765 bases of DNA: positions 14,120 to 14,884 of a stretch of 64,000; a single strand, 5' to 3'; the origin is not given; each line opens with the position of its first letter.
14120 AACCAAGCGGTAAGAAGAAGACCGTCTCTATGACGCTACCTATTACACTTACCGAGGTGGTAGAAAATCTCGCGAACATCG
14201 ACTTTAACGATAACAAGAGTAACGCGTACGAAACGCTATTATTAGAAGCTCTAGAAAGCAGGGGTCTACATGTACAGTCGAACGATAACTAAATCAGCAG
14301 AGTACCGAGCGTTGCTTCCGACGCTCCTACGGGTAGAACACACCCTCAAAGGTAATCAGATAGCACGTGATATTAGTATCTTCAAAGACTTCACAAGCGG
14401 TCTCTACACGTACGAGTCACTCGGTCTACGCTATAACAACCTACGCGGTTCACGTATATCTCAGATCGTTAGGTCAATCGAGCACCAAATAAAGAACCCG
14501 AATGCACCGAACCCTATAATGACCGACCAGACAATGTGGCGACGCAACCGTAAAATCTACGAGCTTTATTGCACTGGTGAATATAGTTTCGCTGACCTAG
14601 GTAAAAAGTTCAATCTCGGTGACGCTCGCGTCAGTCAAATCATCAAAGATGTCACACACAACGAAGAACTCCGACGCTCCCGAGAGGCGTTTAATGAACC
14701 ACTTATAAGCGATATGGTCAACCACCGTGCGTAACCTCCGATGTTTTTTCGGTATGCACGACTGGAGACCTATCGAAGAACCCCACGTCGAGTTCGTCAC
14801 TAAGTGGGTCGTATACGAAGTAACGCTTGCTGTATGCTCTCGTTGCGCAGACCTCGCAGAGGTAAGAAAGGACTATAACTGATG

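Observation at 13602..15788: Three consecutive paralogous sigma-70 region-4-like HTH proteins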

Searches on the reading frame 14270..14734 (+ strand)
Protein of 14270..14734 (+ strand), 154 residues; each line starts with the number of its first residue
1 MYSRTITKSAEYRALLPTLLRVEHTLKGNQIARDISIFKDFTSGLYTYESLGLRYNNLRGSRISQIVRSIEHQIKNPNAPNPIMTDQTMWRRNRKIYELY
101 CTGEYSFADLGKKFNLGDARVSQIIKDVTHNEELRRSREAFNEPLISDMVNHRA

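Call 4: search_protein_families(library=pfam, proteins=[window:14270-14734:+], max_evalue=1)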
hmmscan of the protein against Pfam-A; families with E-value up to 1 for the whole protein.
window:14270-14734:+ (154 aa): 3 families
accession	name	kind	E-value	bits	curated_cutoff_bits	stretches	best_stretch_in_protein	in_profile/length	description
PF08765.17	Mor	-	1.2e-05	25.7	24.9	1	89-136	58-103/107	Mor transcription activator family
PF04545.22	Sigma70_r4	-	0.0023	17.8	24.1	1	92-127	8-43/50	Sigma-70, region 4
PF23092.1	Ubiquitin_6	-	0.13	12.7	27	1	36-73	49-86/105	Neuron navigator 1-like, ubiquitin-like domain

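Call 6: search_protein_families(library=phrogs, proteins=[window:14270-14734:+], max_evalue=0.1)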
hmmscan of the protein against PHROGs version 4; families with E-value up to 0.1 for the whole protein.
window:14270-14734:+ (154 aa): 2 families
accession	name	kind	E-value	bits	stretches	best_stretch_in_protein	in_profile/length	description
phrog_532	-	transcription regulation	0.0084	17.2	0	91-138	82-127/132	late transcriptional activator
phrog_836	-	transcription regulation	0.03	15.4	1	89-133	82-124/133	late transcriptional activator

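Call 24: find_homologous_proteins(query=window:14270-14734:+, max_evalue=0.001)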
Query window:14270-14734:+ (154 aa): 5 proteins with E <= 0.001 among 19 candidates.
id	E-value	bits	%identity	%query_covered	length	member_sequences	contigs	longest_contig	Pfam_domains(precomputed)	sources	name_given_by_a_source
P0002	4.5e-97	340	100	100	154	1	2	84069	PF08765.18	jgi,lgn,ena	-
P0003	9.1e-87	306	90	100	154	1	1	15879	-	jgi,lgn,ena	-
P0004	6.3e-63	229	68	97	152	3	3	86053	PF08765.18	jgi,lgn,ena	-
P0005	2.1e-60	221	68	97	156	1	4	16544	PF08765.18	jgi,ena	-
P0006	2.2e-36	143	49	93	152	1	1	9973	PF08765.18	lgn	-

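Call 25: find_encoding_contigs(protein=P0004, flank=6000, max_places=3)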
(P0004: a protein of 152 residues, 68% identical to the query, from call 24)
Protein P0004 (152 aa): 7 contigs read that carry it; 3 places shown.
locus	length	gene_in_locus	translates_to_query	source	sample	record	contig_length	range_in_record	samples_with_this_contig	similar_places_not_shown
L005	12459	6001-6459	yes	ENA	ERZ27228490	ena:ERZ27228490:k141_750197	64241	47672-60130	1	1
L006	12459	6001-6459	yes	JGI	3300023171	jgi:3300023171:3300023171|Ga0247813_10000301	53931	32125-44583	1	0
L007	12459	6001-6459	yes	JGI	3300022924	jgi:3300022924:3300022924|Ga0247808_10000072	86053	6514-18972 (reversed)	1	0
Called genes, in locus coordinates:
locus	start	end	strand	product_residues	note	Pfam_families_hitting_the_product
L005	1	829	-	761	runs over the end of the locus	-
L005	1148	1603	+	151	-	-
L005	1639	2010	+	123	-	-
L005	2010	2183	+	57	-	-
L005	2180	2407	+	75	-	-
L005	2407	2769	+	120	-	-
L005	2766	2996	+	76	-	-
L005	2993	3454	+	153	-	-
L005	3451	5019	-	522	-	PF04860:Phage_portal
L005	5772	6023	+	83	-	-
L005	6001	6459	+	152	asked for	PF08765:Mor (faint)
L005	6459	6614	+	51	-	-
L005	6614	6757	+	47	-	-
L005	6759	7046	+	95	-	-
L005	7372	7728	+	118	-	-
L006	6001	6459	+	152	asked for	PF08765:Mor (faint)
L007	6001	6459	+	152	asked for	PF08765:Mor (faint)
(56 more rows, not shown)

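Call 26: find_encoding_contigs(protein=P0006, flank=6000, max_places=3)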
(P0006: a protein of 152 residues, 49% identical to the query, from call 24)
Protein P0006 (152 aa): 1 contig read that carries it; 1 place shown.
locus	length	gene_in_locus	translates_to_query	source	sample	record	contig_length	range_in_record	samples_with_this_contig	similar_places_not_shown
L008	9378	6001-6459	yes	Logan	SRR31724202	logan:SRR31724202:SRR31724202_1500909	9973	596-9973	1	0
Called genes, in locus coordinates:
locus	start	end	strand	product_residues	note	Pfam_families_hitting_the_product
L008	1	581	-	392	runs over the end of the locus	?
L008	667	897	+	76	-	-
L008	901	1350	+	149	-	-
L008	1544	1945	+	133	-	-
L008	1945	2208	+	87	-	-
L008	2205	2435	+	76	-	-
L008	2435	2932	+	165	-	-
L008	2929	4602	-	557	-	PF04860:Phage_portal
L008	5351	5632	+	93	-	-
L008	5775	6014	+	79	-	-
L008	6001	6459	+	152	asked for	PF08765:Mor (faint)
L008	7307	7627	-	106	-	-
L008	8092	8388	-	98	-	-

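Call 27: find_encoding_contigs(protein=P0005, flank=6000, max_places=3)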
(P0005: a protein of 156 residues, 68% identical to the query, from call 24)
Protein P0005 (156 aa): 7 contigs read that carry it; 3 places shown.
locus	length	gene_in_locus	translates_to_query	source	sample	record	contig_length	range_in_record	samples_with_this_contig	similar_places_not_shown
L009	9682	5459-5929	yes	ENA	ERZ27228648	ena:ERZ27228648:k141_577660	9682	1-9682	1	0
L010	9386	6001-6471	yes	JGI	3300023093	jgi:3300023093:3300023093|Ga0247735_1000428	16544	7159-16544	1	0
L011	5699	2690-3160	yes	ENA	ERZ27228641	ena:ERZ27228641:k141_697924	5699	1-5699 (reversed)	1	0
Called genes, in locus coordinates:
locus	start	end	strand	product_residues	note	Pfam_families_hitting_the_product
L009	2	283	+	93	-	?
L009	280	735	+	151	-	-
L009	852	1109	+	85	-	-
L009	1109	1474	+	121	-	-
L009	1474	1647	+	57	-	-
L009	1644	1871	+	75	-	-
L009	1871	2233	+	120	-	-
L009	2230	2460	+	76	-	-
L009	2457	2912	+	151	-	PF00628:PHD (weak)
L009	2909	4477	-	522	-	PF04860:Phage_portal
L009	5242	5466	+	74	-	-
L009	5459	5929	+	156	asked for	PF08765:Mor (weak)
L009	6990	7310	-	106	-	-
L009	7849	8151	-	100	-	-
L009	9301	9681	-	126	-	?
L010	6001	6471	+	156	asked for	PF08765:Mor (weak)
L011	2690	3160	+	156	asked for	PF08765:Mor (weak)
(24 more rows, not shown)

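Call 28: find_encoding_contigs(protein=P0003, flank=6000, max_places=2)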
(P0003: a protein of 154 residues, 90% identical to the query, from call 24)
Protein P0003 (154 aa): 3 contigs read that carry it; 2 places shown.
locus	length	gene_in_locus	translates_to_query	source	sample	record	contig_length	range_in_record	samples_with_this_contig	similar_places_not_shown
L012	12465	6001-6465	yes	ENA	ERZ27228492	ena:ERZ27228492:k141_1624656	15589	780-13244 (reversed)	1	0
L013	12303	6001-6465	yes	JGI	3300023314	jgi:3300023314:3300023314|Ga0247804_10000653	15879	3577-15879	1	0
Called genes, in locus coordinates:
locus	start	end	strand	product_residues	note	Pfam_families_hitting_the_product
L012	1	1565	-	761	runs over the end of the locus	-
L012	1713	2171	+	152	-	-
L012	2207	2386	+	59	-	-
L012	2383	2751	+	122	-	-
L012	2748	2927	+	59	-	-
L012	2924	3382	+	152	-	PF00628:PHD (weak)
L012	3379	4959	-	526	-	PF04860:Phage_portal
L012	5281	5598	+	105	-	-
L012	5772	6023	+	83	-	-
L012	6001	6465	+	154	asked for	-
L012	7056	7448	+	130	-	-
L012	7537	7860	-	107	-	-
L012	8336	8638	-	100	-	-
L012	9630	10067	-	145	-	-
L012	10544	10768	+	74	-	-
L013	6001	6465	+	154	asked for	-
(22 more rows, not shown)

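Call 37: search_solved_structures(query=A1, max_evalue=10, show_alignments=3)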
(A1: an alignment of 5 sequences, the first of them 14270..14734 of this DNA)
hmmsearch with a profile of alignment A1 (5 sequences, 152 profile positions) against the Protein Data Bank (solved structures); distinct sequences matched with E-value up to 10: 5.
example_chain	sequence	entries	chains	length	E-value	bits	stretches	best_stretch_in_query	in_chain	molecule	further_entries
5uae_A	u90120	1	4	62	0.072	16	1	91-135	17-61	Putative integrase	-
6dnw_A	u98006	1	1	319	0.11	15.3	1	91-139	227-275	Putative integrase [Bacteriophage A118]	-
4kis_A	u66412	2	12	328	0.13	15.1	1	91-139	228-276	Putative integrase [Bacteriophage A118] | A118 serine integrase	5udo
7r22_A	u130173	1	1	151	1.5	11.7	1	82-128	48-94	ArsR family transcriptional regulator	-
4w99_A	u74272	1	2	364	1.5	11.7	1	29-68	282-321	Enoyl-[acyl-carrier-protein] reductase [NADPH, B-specific] 1, mitochondrial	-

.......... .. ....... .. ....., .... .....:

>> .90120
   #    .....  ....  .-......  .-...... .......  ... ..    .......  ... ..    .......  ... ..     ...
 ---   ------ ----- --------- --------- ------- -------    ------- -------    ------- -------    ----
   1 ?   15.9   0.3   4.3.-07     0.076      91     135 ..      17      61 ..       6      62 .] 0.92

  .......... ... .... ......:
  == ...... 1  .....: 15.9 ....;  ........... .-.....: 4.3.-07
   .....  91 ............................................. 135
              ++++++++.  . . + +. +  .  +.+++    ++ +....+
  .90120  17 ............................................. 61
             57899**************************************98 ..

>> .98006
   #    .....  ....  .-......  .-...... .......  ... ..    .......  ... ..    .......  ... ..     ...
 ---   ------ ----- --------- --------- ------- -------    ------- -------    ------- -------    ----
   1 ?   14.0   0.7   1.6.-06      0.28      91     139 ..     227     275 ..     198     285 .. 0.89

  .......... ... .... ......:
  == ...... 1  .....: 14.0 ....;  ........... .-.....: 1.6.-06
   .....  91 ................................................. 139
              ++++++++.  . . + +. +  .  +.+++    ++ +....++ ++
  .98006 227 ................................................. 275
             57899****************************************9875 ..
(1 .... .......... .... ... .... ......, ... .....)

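Call 48: search_protein_families(library=ncbifam, proteins=[window:14270-14734:+], max_evalue=1)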
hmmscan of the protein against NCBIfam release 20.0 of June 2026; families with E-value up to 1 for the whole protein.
window:14270-14734:+ (154 aa): 4 families
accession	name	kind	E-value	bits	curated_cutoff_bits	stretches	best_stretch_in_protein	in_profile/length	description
TIGR02479.1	FliA_WhiG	subfamily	0.001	18.9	189.6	1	90-128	177-215/224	FliA/WhiG family RNA polymerase sigma factor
NF005413.0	PRK06986.1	subfamily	0.0015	18.4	201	1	88-130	188-230/241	RNA polymerase sigma factor FliA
NF040785.1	CD3324_fam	subfamily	0.0017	18.4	65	1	87-125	45-82/82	CD3324 family protein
NF048019.1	IS256_Zn_var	equivalog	0.0092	15.3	150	1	28-93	32-100/304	IS256 family transposase, variant Zn-binding type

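Call 51: predict_structure(alignment_id=A3)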
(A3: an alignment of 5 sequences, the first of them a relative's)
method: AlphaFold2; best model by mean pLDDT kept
length: 154 residues; sequences in the alignment: 5
mean_pLDDT: 79.6   pTM: 0.49
mean pLDDT of the five models: 79.6, 78.1, 77.4, 77.1, 71.7
residues with pLDDT >= 90: 38; 70-90: 81; 50-70: 18; < 50: 17
segments of 3 or more residues with pLDDT < 50: 82-85, 143-149, 151-154
pLDDT, mean of each block of 10 residues (from residue 1): 62 88 82 92 89 90 90 79 59 90 90 88 88 72 49 47
secondary structure, 60 per line:
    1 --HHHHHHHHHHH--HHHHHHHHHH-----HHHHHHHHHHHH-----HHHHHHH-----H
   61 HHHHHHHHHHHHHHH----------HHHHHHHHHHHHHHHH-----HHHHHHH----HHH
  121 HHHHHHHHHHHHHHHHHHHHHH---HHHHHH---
elements in order: H3-13 H16-25 H31-42 H48-54 H60-75 H86-101 H107-113 H118-142 H146-151

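Call 55: search_protein_families(library=pfam, alignment_id=A1, max_evalue=0.1)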
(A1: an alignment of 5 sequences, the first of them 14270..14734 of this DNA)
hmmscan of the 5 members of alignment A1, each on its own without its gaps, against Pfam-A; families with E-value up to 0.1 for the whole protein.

A. member 1, window:14270-14734:+ (154 aa): 2 families
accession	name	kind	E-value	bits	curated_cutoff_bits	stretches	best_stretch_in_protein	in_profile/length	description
PF08765.17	Mor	-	1.2e-05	25.7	24.9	1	89-136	58-103/107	Mor transcription activator family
PF04545.22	Sigma70_r4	-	0.0023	17.8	24.1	1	92-127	8-43/50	Sigma-70, region 4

B. families by the number of members that match (of 5 scanned): 8 families
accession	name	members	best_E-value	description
PF08765.17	Mor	5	8.2e-11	Mor transcription activator family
PF04545.22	Sigma70_r4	5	0.00021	Sigma-70, region 4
PF12298.14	Bot1p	1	0.0021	Eukaryotic mitochondrial regulator protein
PF24034.1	DUF7343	1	0.01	Domain of unknown function (DUF7343)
PF23092.1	Ubiquitin_6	1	0.015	Neuron navigator 1-like, ubiquitin-like domain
PF21991.1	capSnatchArena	1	0.016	Cap-snatching endonuclease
PF15216.11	TSLP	1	0.083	Thymic stromal lymphopoietin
PF06004.18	DUF903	1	0.085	Bacterial protein of unknown function (DUF903)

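Call 77: search_dna_similar(query=window:14270-14734:+, collection=phages, mode=protein, max_evalue=1, max_rows=15)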
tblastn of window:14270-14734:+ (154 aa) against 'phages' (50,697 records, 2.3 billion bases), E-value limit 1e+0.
Records with a match: 15; places in all: 15; records where one place covers at least 80% of the query: 0.
Best place of each record, by identity: <60% 15.
By first word of the organism name: Bacillus 7; Brevundimonas 5; Staphylococcus 3.
By host as written in the record: Brevundimonas pondensis LVF1 4; Staphylococcus aureus 3; Bacillus subtilis G24 2; Bacillus subtilis ATCC 15245 2; Brevundimonas pondensis EIF1 1; Bacillus subtilis KACC 17797 1; Bacillus subtilis BEST7003 1; Bacillus subtilis KCCM12511 1.
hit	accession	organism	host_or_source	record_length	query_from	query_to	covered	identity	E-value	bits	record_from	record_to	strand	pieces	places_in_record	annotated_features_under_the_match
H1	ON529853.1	Brevundimonas phage vB_BpoS-Bambus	Brevundimonas pondensis LVF1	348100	80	140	40%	30.2%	7e-1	35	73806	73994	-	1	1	hypothetical protein (x2)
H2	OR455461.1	Staphylococcus phage AH12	Staphylococcus aureus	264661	6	80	49%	24.0%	2e-1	37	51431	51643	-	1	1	hypothetical protein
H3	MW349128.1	Staphylococcus phage Machias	Staphylococcus aureus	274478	6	80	49%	24.0%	2e-1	37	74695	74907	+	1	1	virion associated protein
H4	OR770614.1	Staphylococcus phage vB_StaM_PB50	Staphylococcus aureus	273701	6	80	49%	22.7%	5e-1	36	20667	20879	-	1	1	virion associated protein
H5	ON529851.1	Brevundimonas phage vB_BpoS-Marchewka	Brevundimonas pondensis LVF1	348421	98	140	28%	37.8%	6e-1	35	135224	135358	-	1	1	hypothetical protein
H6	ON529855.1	Brevundimonas phage vB_BpoS-Domovoi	Brevundimonas pondensis EIF1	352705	98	140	28%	37.8%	7e-1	35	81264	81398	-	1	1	hypothetical protein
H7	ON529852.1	Brevundimonas phage vB_BpoS-Kabachok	Brevundimonas pondensis LVF1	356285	98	140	28%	37.8%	7e-1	35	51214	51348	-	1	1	hypothetical protein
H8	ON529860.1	Brevundimonas phage vB_BpoS-Papperlapapp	Brevundimonas pondensis LVF1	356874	98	140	28%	37.8%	7e-1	35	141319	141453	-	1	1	hypothetical protein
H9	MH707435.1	Bacillus phage BSP21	Bacillus subtilis KACC 17797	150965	95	127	21%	48.5%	4e-1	36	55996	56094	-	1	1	HNH homing endonuclease 2: HNH homing endonuclease 2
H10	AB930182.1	Bacillus phage SPG24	Bacillus subtilis G24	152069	95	127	21%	48.5%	4e-1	36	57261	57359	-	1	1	none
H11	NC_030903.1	Bacillus phage SPG24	Bacillus subtilis G24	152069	95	127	21%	48.5%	4e-1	36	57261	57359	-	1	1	HNH endonuclease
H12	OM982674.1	Bacillus phage SBSphiJ7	Bacillus subtilis BEST7003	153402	95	127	21%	48.5%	4e-1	36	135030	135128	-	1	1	hypothetical protein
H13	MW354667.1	Bacillus phage BSTP3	Bacillus subtilis KCCM12511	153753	95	127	21%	48.5%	4e-1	36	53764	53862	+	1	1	HNH homing endonuclease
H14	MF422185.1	Bacillus phage BSP10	Bacillus subtilis ATCC 15245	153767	95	127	21%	48.5%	4e-1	36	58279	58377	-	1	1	HNH homing endonuclease 3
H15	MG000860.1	Bacillus phage BSP9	Bacillus subtilis ATCC 15245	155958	95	127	21%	48.5%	4e-1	36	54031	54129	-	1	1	HNH homing endonuclease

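Call 80: fold_search(model_id=the predicted structure, library=viral)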
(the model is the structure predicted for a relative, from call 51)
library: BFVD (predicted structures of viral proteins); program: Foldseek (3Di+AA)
matches with E <= 10: 478; with E <= 0.001: 0
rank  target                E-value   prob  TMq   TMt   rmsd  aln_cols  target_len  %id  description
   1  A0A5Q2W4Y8            1.6e-02  1.00  0.26  0.20  12.0       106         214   24  (no name in the UniProt tables at hand)
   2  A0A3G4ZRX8            8.5e-02  0.98  0.28  0.31  13.7       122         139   19  Uncharacterized protein [Terrestrivirus sp.]
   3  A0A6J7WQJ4            1.2e-01  0.87  0.30  0.35  28.7       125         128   18  Uncharacterized protein [uncultured Caudovirales phage]
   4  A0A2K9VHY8            1.9e-01  0.90  0.27  0.36  11.5       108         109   18  Uncharacterized protein [Pseudomonas phage Littlefix]
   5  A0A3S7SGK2            2.1e-01  0.66  0.24  0.22  15.6       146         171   16  (no name in the UniProt tables at hand)
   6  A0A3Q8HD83            2.3e-01  0.89  0.26  0.29  11.9       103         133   16  (no name in the UniProt tables at hand)
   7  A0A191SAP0            3.1e-01  0.66  0.27  0.31   9.1       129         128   12  (no name in the UniProt tables at hand)
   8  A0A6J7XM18            3.3e-01  0.85  0.23  0.24  11.0       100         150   16  Mor transcription activator [uncultured Caudovirales phage]
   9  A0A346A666            3.4e-01  0.91  0.25  0.39  10.7        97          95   27  (no name in the UniProt tables at hand)
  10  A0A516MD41            3.4e-01  0.87  0.28  0.24   9.9       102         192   22  (no name in the UniProt tables at hand)
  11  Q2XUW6                3.6e-01  0.80  0.24  0.12  10.5        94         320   14  (no name in the UniProt tables at hand)
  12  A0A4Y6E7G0            3.6e-01  0.54  0.26  0.24  12.2       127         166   17  (no name in the UniProt tables at hand)
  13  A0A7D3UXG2            4.2e-01  0.30  0.25  0.22  17.3       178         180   12  (no name in the UniProt tables at hand)
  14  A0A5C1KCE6            4.7e-01  0.77  0.26  0.17  10.6       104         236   23  (no name in the UniProt tables at hand)
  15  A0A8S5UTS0            4.9e-01  0.82  0.26  0.28  11.8        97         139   20  Helix-turn-helix domain protein [Myoviridae sp. ctYA416]
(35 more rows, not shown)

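Call 87: find_related_loci(query=A3, collection=genome_contigs, flank=6000)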
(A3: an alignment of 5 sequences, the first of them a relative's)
Query A3 (154 aa) in genome_contigs; peptide patterns used: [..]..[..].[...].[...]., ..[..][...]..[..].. (x = any residue, [..] = any of these).
60 stretches matched a pattern, but none encodes a relative of the query by tblastn (E <= 1e-3).

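Call 88: find_related_loci(query=A3, collection=viral_contigs, flank=6000)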
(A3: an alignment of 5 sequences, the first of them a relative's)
Query A3 (154 aa) in viral_contigs; peptide patterns used: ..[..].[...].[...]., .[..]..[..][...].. (x = any residue, [..] = any of these).
174 stretches matched a pattern; 5 encode a relative of the query (tblastn E <= 1e-3); 5 distinct loci.
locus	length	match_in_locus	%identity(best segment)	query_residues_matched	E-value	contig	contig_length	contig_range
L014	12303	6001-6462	90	1-154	2e-95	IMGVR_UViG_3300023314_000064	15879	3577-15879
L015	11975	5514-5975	67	1-154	3e-72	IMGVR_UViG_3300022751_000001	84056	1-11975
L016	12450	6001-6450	68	1-150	6e-72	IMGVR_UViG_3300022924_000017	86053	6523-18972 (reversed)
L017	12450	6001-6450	68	1-150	6e-72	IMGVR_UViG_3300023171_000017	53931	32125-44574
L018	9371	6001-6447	68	2-150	1e-68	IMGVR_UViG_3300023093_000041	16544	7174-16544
